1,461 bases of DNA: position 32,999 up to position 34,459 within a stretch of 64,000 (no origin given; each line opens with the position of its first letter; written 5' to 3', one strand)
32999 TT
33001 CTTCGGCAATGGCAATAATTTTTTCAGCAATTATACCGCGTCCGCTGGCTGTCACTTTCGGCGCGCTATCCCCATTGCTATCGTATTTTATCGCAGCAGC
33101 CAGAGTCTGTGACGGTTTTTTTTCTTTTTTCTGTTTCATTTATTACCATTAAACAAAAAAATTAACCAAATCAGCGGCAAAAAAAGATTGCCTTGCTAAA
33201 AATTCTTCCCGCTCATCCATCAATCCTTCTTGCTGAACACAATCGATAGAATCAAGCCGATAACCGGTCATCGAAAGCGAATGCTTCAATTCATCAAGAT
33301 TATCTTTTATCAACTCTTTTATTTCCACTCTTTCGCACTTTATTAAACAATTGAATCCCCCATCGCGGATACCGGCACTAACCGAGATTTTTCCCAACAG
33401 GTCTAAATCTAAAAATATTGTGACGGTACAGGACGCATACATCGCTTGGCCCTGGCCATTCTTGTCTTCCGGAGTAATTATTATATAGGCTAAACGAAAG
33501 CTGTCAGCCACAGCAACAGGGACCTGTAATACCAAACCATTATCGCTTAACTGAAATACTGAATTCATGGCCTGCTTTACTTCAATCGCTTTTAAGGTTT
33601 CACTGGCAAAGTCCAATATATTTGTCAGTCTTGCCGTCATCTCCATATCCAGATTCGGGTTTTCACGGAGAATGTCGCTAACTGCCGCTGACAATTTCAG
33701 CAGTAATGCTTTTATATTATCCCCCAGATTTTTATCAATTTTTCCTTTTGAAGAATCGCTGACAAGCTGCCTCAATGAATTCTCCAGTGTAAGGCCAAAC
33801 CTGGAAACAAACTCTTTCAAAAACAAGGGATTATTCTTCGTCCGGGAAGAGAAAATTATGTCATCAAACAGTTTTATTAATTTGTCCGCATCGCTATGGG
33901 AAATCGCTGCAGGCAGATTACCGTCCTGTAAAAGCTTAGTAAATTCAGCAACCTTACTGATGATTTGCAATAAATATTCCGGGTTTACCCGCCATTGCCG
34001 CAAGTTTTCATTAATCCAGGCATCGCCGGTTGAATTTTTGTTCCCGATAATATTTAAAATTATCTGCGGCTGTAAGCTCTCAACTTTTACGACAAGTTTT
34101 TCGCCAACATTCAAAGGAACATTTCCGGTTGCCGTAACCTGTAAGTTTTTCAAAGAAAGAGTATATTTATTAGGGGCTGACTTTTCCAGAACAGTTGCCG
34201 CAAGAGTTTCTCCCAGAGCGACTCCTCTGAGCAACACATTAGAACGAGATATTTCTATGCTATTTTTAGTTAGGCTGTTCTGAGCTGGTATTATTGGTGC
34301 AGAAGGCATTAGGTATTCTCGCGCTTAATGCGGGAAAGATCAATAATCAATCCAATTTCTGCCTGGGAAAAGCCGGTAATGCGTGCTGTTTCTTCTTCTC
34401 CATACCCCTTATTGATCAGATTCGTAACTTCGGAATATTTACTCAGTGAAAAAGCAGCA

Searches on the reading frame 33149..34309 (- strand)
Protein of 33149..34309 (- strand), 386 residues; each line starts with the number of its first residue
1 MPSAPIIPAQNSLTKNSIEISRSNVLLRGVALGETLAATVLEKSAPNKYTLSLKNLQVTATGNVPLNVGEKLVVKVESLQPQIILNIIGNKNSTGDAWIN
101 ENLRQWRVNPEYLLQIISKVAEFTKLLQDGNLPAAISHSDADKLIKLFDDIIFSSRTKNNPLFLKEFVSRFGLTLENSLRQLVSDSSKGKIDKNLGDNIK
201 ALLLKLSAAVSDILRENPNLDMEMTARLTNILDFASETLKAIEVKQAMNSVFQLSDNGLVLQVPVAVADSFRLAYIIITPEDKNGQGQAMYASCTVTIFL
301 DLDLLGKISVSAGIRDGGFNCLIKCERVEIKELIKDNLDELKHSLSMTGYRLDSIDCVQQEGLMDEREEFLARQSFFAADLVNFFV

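Call 59: search_protein_families(library=pfam, proteins=[window:33149-34309:-], max_evalue=0.00001)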
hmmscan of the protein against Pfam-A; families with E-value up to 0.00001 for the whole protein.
window:33149-34309:- (386 aa): 1 family
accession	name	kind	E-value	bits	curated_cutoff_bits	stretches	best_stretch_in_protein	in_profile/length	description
PF02120.21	Flg_hook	-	1.2e-08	35.1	29.8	1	295-362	14-81/85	Flagellar hook-length control protein FliK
